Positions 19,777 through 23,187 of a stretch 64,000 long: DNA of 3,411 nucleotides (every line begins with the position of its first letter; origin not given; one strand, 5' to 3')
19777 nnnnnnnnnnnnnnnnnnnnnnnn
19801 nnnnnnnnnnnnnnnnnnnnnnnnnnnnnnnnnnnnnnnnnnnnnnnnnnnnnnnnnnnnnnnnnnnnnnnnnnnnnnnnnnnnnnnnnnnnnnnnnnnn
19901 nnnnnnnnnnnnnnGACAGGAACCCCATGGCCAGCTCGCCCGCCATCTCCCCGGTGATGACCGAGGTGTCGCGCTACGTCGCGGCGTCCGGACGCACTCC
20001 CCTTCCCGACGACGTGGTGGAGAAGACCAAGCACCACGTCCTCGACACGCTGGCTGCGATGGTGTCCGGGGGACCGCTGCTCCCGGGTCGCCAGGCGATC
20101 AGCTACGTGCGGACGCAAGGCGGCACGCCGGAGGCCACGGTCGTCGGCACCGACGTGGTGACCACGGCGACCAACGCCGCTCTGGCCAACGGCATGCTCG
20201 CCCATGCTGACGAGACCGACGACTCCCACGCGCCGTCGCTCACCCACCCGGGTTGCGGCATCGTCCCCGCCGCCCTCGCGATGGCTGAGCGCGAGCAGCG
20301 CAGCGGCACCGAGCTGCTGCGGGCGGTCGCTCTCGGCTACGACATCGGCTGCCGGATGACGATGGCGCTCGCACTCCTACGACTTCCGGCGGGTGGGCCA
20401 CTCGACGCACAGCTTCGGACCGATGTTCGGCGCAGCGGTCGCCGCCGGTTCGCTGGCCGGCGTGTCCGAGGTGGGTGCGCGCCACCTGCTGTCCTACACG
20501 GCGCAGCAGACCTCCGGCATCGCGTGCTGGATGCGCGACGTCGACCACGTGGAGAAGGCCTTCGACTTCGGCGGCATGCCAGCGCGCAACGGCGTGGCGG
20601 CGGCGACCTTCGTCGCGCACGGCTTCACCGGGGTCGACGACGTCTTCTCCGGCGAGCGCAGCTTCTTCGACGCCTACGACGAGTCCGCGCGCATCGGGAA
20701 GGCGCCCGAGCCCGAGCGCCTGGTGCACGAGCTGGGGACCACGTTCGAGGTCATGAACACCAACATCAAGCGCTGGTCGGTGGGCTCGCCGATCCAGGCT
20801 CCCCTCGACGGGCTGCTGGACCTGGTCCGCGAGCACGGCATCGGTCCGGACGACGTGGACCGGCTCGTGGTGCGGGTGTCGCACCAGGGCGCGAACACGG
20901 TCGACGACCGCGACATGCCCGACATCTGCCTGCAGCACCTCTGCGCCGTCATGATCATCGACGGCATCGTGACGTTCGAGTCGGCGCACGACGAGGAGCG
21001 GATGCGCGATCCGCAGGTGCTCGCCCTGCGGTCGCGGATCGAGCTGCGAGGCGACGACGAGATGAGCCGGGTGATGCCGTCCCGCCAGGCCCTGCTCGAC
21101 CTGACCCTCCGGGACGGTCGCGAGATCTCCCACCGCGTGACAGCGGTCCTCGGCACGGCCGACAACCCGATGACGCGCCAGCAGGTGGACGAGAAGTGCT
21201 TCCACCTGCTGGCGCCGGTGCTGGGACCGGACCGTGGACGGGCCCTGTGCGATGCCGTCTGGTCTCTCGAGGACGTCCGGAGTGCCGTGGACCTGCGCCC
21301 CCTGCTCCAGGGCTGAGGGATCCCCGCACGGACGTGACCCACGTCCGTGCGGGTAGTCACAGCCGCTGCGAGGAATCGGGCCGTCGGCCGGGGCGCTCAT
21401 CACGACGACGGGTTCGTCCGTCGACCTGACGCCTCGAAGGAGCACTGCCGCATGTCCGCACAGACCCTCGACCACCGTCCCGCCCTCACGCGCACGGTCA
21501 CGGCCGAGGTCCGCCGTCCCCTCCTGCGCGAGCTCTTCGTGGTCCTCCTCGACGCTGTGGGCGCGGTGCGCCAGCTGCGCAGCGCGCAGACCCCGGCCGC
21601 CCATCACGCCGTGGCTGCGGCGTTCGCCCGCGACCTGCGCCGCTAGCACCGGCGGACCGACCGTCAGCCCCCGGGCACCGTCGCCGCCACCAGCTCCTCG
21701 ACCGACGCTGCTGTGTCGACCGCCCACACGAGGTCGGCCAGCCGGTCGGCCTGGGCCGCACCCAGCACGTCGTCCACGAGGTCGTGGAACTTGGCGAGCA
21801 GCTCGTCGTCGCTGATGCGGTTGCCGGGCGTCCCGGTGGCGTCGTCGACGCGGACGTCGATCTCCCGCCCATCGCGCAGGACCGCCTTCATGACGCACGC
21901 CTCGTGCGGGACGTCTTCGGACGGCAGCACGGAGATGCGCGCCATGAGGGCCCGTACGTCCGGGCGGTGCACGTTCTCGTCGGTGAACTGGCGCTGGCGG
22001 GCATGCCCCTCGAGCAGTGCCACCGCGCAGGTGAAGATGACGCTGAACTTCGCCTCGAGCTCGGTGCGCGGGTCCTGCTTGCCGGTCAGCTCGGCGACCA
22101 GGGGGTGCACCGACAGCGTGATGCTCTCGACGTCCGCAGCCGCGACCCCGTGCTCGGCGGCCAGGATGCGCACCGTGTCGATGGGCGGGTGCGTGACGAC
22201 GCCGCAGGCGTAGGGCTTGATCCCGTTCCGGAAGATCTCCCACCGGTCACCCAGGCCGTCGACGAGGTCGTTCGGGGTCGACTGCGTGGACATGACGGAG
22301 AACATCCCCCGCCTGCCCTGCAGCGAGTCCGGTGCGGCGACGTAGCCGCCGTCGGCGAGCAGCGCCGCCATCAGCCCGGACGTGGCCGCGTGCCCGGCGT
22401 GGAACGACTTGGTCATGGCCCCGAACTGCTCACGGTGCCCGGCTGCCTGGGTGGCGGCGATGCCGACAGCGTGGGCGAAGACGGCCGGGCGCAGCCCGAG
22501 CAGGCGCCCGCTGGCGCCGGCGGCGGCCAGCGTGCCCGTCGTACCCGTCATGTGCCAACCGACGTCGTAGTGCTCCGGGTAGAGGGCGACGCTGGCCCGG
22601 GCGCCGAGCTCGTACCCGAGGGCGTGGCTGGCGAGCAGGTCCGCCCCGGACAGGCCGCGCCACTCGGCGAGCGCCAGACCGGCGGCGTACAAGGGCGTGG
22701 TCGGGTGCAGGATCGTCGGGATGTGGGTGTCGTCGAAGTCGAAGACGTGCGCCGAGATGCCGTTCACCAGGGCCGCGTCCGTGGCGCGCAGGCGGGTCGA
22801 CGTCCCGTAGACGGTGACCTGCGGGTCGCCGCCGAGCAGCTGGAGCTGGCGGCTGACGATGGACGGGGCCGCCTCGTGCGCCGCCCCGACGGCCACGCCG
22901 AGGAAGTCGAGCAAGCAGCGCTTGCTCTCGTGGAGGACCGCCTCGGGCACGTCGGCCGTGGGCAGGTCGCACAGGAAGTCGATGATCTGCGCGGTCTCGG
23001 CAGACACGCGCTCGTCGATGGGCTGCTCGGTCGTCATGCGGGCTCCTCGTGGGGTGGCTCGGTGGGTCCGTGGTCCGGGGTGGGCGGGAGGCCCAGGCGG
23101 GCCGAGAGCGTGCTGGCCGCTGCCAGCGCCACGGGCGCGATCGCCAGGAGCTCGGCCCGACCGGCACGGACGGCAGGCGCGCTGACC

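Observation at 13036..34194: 21-kb catabolic island with five MmgE/PrpD paralogues, a TcuA-like flavoprotein and a TctCBA transporter under three regulators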

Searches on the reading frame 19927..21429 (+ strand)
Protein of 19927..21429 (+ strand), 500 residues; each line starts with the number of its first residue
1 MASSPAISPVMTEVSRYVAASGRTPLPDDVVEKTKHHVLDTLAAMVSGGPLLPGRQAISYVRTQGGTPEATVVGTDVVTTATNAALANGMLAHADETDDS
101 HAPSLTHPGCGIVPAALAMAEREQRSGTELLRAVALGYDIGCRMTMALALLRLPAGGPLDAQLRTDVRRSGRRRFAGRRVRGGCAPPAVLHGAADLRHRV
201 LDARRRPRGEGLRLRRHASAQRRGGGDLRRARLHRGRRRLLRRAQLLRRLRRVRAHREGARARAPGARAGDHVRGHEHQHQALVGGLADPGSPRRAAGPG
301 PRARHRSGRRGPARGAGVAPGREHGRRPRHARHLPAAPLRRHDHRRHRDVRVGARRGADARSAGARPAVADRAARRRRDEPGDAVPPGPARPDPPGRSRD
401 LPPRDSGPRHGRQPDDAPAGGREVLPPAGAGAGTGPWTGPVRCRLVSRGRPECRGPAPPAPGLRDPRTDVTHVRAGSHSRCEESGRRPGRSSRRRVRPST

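Call 6: search_protein_families(library=pfam, proteins=[window:19927-21429:+], max_evalue=0.01)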
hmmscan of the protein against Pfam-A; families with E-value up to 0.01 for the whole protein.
window:19927-21429:+ (500 aa): 1 family
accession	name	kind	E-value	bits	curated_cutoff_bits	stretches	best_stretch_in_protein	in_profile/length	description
PF03972.19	MmgE_PrpD_N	-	1.4e-33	116.5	32.1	1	14-149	3-138/244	MmgE/PrpD N-terminal domain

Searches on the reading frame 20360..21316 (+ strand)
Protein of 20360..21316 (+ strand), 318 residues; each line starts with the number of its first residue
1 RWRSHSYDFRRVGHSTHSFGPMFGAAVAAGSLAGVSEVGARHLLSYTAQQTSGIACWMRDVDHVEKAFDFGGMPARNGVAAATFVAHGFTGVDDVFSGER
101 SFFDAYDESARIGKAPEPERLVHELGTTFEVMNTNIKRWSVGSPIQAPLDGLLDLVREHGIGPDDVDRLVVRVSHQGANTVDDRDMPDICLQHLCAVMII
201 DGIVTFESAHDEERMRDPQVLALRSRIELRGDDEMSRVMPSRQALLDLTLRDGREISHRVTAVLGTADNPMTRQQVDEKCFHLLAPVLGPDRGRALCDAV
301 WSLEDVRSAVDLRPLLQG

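Call 6: search_protein_families(library=pfam, proteins=[window:20360-21316:+], max_evalue=0.01)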
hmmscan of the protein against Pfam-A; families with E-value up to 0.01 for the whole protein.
window:20360-21316:+ (318 aa): 2 families
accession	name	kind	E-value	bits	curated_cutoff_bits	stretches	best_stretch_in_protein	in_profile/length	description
PF19305.4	MmgE_PrpD_C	-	9.5e-29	100.8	32.1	1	142-302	4-170/173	MmgE/PrpD C-terminal domain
PF03972.19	MmgE_PrpD_N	-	4.6e-12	46.1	32.1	1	6-109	136-238/244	MmgE/PrpD N-terminal domain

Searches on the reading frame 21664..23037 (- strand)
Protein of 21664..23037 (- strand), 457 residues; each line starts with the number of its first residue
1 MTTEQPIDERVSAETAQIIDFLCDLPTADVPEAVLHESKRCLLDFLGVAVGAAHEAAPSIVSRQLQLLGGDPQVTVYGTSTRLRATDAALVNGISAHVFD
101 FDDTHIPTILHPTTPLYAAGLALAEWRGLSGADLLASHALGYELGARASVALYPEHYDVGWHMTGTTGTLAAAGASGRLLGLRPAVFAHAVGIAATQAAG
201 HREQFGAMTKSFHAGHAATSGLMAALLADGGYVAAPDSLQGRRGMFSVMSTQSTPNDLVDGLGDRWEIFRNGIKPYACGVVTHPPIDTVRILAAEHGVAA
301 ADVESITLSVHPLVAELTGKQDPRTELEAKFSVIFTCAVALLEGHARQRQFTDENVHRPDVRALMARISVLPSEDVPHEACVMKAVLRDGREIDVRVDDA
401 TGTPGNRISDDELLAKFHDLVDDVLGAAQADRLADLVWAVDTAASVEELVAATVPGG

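Call 33: search_protein_families(library=ncbifam, proteins=[window:21664-23037:-], max_evalue=0.00001)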
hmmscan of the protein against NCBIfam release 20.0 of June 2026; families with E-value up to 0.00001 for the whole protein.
window:21664-23037:- (457 aa): 1 family
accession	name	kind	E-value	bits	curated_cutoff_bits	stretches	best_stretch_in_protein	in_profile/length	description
NF042438.1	PrpD_hiGCgrampos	equivalog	6.8e-12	44.7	950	1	55-449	59-479/499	2-methylcitrate dehydratase PrpD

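Call 47: find_homologous_proteins(query=window:21664-23037:-, max_evalue=1e-60)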
Query window:21664-23037:- (457 aa): 3756 proteins with E <= 1e-60 among 8000 candidates; the best 120 are listed.
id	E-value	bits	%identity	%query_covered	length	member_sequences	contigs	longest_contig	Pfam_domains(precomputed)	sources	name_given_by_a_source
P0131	0.0e+0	1009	100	100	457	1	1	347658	PF19305.5,PF03972.20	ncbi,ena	-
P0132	5.2e-268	907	89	100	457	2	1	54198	PF19305.5,PF03972.20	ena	-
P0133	1.0e-258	877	87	98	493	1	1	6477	PF19305.5,PF03972.20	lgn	-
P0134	3.9e-255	865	85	100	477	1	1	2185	PF19305.5,PF03972.20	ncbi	-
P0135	2.4e-248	842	84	100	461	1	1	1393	PF19305.5,PF03972.20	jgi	jgi:2-methylcitrate dehydratase PrpD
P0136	2.9e-247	839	82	99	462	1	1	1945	PF19305.5,PF03972.20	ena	-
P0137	1.1e-246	837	83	100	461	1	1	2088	PF19305.5,PF03972.20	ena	-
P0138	2.8e-246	836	83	100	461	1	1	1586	PF19305.5,PF03972.20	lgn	-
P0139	1.4e-245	833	83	99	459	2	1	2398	PF19305.5,PF03972.20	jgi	jgi:2-methylcitrate dehydratase PrpD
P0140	6.4e-244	828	84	99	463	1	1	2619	PF19305.5,PF03972.20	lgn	-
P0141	1.1e-227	774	77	100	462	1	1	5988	PF19305.5,PF03972.20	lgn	-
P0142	9.7e-226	768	76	99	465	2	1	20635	PF19305.5,PF03972.20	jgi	jgi:2-methylcitrate dehydratase PrpD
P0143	2.1e-223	760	77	98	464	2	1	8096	PF19305.5,PF03972.20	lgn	-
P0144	2.4e-223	760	75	100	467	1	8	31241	PF19305.5,PF03972.20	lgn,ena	-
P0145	3.9e-222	756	76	98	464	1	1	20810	PF19305.5,PF03972.20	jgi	jgi:2-methylcitrate dehydratase PrpD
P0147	9.7e-212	722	74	99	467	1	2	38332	PF19305.5,PF03972.20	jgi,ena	-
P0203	1.1e-174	600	61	98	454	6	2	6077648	PF19305.5,PF03972.20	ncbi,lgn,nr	ncbi:MmgE/PrpD family protein [Mycolicibacterium agri]|nr:MmgE/PrpD family protein [Mycolicibacteriu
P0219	7.4e-173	594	61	98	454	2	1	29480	PF19305.5,PF03972.20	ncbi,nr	ncbi:MAG: MmgE/PrpD family protein [Streptosporangiales bacterium]|nr:MmgE/PrpD family protein [Stre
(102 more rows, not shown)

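Call 48: find_encoding_contigs(protein=P0132, flank=10000, max_places=2)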
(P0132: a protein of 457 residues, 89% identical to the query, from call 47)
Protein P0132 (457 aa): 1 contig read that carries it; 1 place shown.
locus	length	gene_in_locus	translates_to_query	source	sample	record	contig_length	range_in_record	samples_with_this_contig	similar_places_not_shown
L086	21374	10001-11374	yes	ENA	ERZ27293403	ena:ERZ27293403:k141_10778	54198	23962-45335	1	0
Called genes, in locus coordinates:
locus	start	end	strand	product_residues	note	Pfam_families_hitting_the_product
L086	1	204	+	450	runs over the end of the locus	PF03972:MmgE_PrpD_N, PF19305:MmgE_PrpD_C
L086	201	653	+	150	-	PF07331:TctB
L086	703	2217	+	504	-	PF01970:TctA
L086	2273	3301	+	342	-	PF03401:TctC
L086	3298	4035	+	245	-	PF00106:adh_short, PF01370:Epimerase (weak), PF08659:KR, PF13561:adh_short_C2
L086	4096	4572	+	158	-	PF05145:AbrB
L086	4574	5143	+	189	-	PF05145:AbrB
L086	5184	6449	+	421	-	PF03972:MmgE_PrpD_N, PF19305:MmgE_PrpD_C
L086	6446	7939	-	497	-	PF00890:FAD_binding_2, PF01266:DAO (weak), PF03486:HI0933_like (faint), PF12831:FAD_oxidored (weak), PF13450:NAD_binding_8 (faint)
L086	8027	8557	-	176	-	PF05145:AbrB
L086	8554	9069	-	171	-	PF05145:AbrB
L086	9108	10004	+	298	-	PF09339:HTH_IclR, PF01614:IclR_C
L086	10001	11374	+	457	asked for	PF03972:MmgE_PrpD_N, PF19305:MmgE_PrpD_C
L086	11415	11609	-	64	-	-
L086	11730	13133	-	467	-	PF03972:MmgE_PrpD_N, PF19305:MmgE_PrpD_C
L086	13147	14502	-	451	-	PF03972:MmgE_PrpD_N, PF19305:MmgE_PrpD_C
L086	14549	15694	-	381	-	PF02771:Acyl-CoA_dh_N, PF02770:Acyl-CoA_dh_M, PF00441:Acyl-CoA_dh_1, PF08028:Acyl-CoA_dh_2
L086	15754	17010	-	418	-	PF24696:UGSC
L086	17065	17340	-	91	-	PF24696:UGSC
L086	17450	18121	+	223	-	PF00392:GntR, PF07729:FCD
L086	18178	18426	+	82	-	-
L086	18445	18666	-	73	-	-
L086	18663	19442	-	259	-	PF00378:ECH_1, PF16113:ECH_2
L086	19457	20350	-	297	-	PF19799:DUF6282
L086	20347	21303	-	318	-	PF00389:2-Hacid_dh, PF02826:2-Hacid_dh_C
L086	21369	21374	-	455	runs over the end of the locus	PF03972:MmgE_PrpD_N, PF19305:MmgE_PrpD_C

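Call 49: find_encoding_contigs(protein=P0147, flank=10000, max_places=2)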
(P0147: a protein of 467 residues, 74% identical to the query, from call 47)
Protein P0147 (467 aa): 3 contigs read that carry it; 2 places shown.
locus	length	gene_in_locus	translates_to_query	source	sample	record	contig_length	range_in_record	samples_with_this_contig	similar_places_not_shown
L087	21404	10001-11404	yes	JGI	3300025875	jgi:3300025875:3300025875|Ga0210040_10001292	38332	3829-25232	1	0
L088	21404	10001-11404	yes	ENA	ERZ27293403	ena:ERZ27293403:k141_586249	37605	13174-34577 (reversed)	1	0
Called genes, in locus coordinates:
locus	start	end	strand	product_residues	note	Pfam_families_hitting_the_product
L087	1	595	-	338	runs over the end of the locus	PF00296:Bac_luciferase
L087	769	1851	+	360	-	PF00248:Aldo_ket_red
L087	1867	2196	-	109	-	-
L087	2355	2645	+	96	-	PF18963:DUF5703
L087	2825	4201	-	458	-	PF04389:Peptidase_M28, PF01546:Peptidase_M20, PF07687:M20_dimer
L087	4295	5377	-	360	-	PF00180:Iso_dh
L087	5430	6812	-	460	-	PF03972:MmgE_PrpD_N, PF19305:MmgE_PrpD_C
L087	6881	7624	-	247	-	PF00106:adh_short, PF08659:KR, PF13561:adh_short_C2, PF23441:SDR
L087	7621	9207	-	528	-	PF01970:TctA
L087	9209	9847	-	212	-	PF07331:TctB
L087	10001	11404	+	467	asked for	PF03972:MmgE_PrpD_N, PF19305:MmgE_PrpD_C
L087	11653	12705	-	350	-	PF03401:TctC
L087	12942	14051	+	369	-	PF05145:AbrB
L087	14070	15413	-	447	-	PF03972:MmgE_PrpD_N, PF19305:MmgE_PrpD_C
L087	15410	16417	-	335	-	PF03972:MmgE_PrpD_N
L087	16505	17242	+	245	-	PF00392:GntR, PF07729:FCD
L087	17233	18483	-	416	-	PF03972:MmgE_PrpD_N, PF19305:MmgE_PrpD_C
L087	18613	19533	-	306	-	PF13714:PEP_mutase, PF00463:ICL (weak)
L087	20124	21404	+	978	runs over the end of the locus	PF00311:PEPcase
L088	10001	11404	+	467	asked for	PF03972:MmgE_PrpD_N, PF19305:MmgE_PrpD_C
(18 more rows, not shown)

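Call 50: find_encoding_contigs(protein=P0203, flank=10000, max_places=1)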
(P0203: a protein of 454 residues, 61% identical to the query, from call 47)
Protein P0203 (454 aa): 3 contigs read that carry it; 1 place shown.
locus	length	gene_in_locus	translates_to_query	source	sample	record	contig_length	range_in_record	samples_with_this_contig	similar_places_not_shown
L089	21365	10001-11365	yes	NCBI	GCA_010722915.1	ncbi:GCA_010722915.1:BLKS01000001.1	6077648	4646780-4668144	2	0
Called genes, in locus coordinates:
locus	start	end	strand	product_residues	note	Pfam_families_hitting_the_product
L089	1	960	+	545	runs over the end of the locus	PF00501:AMP-binding, PF13193:AMP-binding_C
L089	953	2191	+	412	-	PF00135:COesterase, PF20434:BD-FAE, PF07859:Abhydrolase_3, PF00326:Peptidase_S9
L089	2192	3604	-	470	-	PF03007:WS_DGAT_cat, PF06974:WS_DGAT_C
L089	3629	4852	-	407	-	PF00135:COesterase, PF20434:BD-FAE, PF07859:Abhydrolase_3, PF00326:Peptidase_S9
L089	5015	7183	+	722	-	PF02771:Acyl-CoA_dh_N, PF00441:Acyl-CoA_dh_1, PF02771:Acyl-CoA_dh_N, PF02770:Acyl-CoA_dh_M, PF00441:Acyl-CoA_dh_1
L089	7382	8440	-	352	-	PF00248:Aldo_ket_red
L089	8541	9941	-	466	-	PF03972:MmgE_PrpD_N, PF19305:MmgE_PrpD_C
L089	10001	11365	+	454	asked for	PF03972:MmgE_PrpD_N, PF19305:MmgE_PrpD_C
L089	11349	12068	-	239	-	PF00106:adh_short, PF08659:KR, PF13561:adh_short_C2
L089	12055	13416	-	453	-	PF03972:MmgE_PrpD_N, PF19305:MmgE_PrpD_C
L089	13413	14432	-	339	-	-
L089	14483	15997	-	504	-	PF01970:TctA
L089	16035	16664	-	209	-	PF07331:TctB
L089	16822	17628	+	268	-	PF09339:HTH_IclR, PF01614:IclR_C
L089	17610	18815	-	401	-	PF07690:MFS_1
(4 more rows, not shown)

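Call 51: find_encoding_contigs(protein=P0219, flank=10000, max_places=1)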
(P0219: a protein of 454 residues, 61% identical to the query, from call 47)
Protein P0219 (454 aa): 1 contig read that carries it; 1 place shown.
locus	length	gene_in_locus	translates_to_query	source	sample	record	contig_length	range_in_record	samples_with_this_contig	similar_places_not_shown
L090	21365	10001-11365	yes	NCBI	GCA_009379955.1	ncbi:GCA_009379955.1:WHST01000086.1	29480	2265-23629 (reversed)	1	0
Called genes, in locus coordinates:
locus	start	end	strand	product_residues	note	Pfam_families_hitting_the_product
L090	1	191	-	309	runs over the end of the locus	-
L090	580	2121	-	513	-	PF13581:HATPase_c_2 (faint), PF13185:GAF_2 (weak), PF00989:PAS, PF00512:HisKA, PF02518:HATPase_c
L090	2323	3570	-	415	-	PF13241:NAD_binding_7, PF00590:TP_methylase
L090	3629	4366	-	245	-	PF01507:PAPS_reduct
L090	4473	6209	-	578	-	PF03460:NIR_SIR_ferr, PF01077:NIR_SIR, PF03460:NIR_SIR_ferr, PF01077:NIR_SIR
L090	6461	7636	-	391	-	PF13191:AAA_16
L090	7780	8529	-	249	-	PF00106:adh_short, PF08659:KR, PF13561:adh_short_C2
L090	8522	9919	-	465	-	PF03972:MmgE_PrpD_N, PF19305:MmgE_PrpD_C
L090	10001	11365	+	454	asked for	PF03972:MmgE_PrpD_N, PF19305:MmgE_PrpD_C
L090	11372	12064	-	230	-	PF01022:HTH_5 (weak), PF12840:HTH_20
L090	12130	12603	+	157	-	-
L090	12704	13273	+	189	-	PF05685:Uma2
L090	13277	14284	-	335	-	PF02423:OCD_Mu_crystall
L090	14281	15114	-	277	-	PF00005:ABC_tran, PF13304:AAA_21 (faint)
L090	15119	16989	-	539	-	PF09084:NMT1, PF13379:NMT1_2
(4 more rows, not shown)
